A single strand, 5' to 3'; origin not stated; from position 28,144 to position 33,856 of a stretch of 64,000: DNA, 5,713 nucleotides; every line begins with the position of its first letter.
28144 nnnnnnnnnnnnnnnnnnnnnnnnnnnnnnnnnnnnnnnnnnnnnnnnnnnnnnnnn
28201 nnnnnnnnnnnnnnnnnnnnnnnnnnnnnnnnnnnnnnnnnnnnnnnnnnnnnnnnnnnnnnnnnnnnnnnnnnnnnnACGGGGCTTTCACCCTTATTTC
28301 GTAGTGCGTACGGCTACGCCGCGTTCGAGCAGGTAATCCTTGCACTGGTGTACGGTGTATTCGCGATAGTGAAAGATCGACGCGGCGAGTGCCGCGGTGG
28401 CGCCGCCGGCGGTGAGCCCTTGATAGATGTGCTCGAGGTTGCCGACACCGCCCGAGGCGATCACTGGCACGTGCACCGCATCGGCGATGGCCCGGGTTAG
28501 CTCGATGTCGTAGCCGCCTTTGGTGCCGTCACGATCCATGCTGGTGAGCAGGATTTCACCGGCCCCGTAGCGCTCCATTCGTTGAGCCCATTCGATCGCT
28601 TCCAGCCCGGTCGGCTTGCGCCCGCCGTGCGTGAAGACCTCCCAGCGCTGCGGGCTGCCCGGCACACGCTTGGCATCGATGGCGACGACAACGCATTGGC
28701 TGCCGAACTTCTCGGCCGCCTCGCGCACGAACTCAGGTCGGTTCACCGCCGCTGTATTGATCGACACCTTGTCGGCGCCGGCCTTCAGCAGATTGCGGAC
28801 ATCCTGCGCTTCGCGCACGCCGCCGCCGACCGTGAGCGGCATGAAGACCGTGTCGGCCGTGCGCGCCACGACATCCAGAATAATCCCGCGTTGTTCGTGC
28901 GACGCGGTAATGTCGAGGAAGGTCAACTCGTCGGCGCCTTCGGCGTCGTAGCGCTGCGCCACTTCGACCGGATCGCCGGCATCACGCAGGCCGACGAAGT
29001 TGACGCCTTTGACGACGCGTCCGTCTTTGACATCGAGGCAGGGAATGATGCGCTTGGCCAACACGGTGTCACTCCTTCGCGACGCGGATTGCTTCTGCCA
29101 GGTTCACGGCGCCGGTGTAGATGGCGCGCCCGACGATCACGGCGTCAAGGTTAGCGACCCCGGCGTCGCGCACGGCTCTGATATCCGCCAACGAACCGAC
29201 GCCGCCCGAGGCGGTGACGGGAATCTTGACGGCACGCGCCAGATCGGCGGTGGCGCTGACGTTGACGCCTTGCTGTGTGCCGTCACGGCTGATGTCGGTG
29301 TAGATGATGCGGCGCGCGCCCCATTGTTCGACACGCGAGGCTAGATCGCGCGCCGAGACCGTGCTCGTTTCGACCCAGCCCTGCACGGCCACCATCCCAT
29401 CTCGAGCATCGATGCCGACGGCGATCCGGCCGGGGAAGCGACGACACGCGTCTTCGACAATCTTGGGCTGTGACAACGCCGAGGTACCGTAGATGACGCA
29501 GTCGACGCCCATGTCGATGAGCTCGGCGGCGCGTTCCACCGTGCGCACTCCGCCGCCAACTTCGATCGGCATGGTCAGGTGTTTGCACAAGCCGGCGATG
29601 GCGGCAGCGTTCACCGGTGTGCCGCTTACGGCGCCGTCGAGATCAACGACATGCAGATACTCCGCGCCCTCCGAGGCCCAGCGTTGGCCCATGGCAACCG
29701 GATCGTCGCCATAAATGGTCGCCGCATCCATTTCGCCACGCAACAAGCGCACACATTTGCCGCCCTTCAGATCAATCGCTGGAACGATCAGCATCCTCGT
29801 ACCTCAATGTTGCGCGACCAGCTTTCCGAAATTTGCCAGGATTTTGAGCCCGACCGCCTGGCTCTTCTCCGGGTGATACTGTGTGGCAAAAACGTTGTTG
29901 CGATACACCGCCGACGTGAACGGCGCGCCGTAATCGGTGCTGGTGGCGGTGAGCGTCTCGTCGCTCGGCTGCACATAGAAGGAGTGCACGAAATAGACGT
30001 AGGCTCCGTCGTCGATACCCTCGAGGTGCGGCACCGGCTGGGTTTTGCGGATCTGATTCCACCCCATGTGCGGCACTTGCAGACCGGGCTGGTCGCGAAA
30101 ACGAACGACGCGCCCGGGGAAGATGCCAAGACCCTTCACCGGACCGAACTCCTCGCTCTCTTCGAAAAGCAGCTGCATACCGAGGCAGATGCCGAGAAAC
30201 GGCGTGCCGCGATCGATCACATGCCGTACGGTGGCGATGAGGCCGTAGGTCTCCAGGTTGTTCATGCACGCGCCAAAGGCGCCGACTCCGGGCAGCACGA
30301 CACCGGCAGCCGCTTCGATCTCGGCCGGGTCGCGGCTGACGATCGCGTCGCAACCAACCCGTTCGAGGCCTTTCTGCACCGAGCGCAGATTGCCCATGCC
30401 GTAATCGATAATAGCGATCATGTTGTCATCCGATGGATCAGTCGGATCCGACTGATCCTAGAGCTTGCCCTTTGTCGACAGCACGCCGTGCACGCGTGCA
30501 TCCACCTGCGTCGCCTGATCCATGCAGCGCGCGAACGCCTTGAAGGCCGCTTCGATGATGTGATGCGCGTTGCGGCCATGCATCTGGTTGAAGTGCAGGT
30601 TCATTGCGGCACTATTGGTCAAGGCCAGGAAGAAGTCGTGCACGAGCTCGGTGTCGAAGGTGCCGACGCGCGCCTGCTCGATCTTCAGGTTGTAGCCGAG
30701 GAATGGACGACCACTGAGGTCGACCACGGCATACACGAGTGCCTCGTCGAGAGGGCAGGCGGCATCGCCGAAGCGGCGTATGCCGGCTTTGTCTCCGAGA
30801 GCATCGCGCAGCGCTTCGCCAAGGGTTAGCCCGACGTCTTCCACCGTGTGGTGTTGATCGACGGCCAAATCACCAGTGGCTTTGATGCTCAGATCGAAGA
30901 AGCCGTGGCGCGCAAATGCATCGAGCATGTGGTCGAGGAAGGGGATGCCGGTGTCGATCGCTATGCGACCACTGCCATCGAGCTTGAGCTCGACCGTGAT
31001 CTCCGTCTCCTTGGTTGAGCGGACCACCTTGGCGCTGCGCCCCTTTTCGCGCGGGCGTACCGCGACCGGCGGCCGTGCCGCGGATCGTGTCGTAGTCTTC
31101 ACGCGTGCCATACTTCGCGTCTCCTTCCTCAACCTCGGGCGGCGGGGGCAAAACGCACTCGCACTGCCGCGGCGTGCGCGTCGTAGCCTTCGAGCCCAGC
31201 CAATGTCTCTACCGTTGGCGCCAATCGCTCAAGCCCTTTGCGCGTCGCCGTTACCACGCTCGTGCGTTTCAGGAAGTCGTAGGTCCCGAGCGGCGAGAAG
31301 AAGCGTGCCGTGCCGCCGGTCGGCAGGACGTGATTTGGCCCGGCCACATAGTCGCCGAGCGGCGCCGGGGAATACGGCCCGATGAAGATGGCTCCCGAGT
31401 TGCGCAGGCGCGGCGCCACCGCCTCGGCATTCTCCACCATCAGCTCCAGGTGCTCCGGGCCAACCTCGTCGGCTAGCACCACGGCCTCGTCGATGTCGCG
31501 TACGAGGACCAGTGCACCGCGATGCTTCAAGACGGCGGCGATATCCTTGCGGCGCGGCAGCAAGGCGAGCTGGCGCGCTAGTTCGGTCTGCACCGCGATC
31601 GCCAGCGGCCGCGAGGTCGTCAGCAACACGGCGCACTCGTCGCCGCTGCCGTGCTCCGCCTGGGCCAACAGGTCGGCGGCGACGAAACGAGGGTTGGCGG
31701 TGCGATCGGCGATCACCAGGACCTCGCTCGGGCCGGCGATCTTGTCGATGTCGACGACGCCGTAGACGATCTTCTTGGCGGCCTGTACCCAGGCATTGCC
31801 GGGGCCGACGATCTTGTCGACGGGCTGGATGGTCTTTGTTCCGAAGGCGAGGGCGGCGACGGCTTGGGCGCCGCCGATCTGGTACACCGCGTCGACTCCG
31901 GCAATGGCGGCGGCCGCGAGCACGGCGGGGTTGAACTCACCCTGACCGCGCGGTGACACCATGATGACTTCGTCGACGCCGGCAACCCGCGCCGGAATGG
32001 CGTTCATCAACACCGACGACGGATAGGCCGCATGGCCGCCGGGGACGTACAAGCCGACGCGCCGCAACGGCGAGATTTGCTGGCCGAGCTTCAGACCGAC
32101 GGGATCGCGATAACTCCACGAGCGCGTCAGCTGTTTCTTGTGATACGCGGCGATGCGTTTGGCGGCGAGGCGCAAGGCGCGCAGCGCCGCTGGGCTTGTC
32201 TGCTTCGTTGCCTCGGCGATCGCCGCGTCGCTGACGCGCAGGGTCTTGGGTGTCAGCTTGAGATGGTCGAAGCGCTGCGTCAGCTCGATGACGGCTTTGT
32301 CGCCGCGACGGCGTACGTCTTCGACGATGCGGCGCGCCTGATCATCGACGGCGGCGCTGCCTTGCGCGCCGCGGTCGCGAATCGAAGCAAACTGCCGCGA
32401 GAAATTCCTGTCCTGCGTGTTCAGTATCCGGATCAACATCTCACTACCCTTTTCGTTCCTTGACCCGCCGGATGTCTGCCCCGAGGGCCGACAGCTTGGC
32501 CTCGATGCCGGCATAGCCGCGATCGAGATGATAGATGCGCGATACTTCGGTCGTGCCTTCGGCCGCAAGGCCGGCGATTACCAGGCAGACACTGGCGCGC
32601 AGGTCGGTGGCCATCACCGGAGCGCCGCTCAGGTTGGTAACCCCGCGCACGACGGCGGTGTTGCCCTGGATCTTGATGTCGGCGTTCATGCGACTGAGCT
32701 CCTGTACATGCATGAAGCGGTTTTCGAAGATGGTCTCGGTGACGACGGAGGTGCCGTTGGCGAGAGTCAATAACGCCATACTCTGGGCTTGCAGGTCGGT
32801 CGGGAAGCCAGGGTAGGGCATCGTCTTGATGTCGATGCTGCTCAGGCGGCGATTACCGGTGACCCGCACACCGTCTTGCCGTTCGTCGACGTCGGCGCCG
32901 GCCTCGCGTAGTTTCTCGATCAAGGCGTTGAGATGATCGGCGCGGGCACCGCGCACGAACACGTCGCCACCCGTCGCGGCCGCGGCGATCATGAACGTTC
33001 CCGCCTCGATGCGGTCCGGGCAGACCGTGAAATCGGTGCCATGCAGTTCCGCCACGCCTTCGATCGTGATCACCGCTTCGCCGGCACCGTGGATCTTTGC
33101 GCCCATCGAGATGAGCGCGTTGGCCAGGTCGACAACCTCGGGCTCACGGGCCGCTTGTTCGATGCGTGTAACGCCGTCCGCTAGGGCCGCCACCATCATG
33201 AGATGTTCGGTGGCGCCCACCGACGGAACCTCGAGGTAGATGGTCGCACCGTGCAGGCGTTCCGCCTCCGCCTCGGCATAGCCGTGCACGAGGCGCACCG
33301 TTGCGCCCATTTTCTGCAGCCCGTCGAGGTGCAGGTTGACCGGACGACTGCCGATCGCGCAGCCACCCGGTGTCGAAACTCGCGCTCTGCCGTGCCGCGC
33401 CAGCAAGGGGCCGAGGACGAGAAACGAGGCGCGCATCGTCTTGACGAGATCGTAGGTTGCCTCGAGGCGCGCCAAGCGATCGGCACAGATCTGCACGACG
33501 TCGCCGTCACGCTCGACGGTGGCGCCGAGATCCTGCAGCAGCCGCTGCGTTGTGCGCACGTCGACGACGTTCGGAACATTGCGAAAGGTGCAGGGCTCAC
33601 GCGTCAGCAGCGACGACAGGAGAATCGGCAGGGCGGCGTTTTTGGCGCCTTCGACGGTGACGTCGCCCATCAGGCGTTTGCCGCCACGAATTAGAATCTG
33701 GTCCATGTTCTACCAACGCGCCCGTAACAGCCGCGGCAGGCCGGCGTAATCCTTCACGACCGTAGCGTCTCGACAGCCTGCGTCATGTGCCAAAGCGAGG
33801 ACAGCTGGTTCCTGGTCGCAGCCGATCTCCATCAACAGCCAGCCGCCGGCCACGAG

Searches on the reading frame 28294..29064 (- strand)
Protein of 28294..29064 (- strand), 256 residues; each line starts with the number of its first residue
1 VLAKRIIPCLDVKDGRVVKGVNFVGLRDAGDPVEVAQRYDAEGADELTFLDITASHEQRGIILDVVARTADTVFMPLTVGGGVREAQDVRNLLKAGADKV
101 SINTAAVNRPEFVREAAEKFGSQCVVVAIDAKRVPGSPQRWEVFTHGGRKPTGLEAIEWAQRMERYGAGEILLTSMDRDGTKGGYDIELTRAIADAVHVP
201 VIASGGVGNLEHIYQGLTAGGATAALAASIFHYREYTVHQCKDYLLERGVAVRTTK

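Call 7: search_protein_families(library=pfam, proteins=[window:28294-29064:-], max_evalue=0.001)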
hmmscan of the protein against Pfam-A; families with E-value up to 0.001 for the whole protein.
window:28294-29064:- (256 aa): 8 families
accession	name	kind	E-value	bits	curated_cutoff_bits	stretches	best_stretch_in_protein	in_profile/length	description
PF00977.27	His_biosynth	-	2e-90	302.6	23.6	1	5-237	1-228/228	Histidine biosynthesis protein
PF03060.21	NMO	-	1.5e-10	41.4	28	1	156-245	145-240/331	Nitronate monooxygenase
PF01207.24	Dus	-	4e-06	26.6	20.4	0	32-118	140-228/311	Dihydrouridine synthase (Dus)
PF04309.18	G3P_antiterm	-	5.3e-06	26.4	27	0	60-104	125-169/173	Glycerol-3-phosphate responsive antiterminator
PF05690.20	ThiG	-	1.7e-05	24.8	23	0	70-114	171-215/247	Thiazole biosynthesis protein ThiG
PF02581.23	TMP-TENI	-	3.5e-05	23.7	27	0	36-103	108-177/180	Thiamine monophosphate synthase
PF01180.27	DHO_dh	-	8.8e-05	22.3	27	0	75-109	241-275/291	Dihydroorotate dehydrogenase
PF00478.31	IMPDH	-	0.00019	21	25.6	0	192-226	201-235/345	IMP dehydrogenase / GMP reductase domain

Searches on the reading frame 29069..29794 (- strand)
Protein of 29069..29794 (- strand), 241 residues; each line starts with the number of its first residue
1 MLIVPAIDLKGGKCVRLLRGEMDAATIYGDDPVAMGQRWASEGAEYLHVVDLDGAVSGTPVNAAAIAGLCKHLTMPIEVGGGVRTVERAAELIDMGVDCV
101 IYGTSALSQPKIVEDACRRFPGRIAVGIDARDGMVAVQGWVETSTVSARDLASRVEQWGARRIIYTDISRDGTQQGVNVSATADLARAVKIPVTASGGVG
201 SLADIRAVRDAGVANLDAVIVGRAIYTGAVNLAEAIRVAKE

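Call 7: search_protein_families(library=pfam, proteins=[window:29069-29794:-], max_evalue=0.001)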
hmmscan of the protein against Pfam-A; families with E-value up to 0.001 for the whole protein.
window:29069-29794:- (241 aa): 5 families
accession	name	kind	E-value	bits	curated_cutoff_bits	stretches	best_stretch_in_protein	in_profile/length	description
PF00977.27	His_biosynth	-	2.1e-78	263.4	23.6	1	3-230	2-227/228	Histidine biosynthesis protein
PF01207.24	Dus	-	8.8e-09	35.3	20.4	1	58-115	168-226/311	Dihydrouridine synthase (Dus)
PF02581.23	TMP-TENI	-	2.6e-05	24.1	27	0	144-216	101-174/180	Thiamine monophosphate synthase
PF05690.20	ThiG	-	3.4e-05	23.7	23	0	61-106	162-207/247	Thiazole biosynthesis protein ThiG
PF01884.23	PcrB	-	0.00031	20.7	23.9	0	56-107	161-212/226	PcrB family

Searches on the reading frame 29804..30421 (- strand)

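Call 7: search_protein_families(library=pfam, proteins=[window:29804-30421:-], max_evalue=0.001)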
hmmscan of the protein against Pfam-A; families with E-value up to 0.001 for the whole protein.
window:29804-30421:- (205 aa): 4 families
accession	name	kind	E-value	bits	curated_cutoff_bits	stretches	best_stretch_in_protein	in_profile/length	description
PF00117.34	GATase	-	2e-23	83.5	22.8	1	4-198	2-186/190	Glutamine amidotransferase class-I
PF01174.25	SNO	-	5.5e-05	23.6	27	1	10-187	6-172/188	SNO glutamine amidotransferase family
PF07685.20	GATase_3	-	5.5e-05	23.3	27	1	31-106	33-116/196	CobB/CobQ-like glutamine amidotransferase domain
PF07722.19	Peptidase_C26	-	0.00038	20.7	20.5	0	63-85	96-118/219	Peptidase C26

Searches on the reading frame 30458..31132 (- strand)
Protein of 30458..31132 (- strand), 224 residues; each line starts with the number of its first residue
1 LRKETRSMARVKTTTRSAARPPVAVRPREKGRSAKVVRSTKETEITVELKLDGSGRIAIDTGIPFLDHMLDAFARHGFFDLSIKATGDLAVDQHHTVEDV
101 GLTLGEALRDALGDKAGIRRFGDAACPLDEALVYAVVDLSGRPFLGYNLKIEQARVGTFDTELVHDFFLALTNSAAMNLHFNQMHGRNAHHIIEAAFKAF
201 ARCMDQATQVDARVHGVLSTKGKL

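Call 7: search_protein_families(library=pfam, proteins=[window:30458-31132:-], max_evalue=0.001)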
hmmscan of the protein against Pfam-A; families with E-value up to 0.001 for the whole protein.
window:30458-31132:- (224 aa): 1 family
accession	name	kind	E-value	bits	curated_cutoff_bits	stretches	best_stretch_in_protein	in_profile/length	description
PF00475.24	IGPD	-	5.3e-64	215.1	27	1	61-204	1-144/144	Imidazoleglycerol-phosphate dehydratase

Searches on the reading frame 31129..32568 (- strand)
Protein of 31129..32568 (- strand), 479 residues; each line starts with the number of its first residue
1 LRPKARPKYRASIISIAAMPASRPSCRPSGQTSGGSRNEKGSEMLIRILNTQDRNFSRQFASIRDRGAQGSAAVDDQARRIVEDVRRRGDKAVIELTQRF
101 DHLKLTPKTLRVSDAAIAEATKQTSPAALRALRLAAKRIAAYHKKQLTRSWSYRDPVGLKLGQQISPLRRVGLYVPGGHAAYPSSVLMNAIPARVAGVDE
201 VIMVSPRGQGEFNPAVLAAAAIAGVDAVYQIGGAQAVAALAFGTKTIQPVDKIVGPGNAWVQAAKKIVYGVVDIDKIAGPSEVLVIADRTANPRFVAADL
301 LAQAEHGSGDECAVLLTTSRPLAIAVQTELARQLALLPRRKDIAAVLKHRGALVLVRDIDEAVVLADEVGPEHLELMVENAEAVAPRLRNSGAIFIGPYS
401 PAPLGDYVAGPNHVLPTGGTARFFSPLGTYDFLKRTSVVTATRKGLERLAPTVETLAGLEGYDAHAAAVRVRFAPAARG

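Call 6: search_protein_families(library=pfam, proteins=[window:31129-32568:-], max_evalue=0.001)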
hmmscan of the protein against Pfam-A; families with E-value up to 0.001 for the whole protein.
window:31129-32568:- (479 aa): 1 family
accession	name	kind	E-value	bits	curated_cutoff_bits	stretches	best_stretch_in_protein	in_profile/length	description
PF00815.25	Histidinol_dh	-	1.1e-163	545.5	27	1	66-473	3-411/411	Histidinol dehydrogenase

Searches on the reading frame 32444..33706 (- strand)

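Call 6: search_protein_families(library=pfam, proteins=[window:32444-33706:-], max_evalue=0.001)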
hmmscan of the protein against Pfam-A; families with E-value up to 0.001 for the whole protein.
window:32444-33706:- (420 aa): 1 family
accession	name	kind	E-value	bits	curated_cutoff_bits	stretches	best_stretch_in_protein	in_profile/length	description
PF00275.25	EPSP_synthase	-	8.6e-110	367.7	22.8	1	7-405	2-417/417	EPSP synthase (3-phosphoshikimate 1-carboxyvinyltransferase)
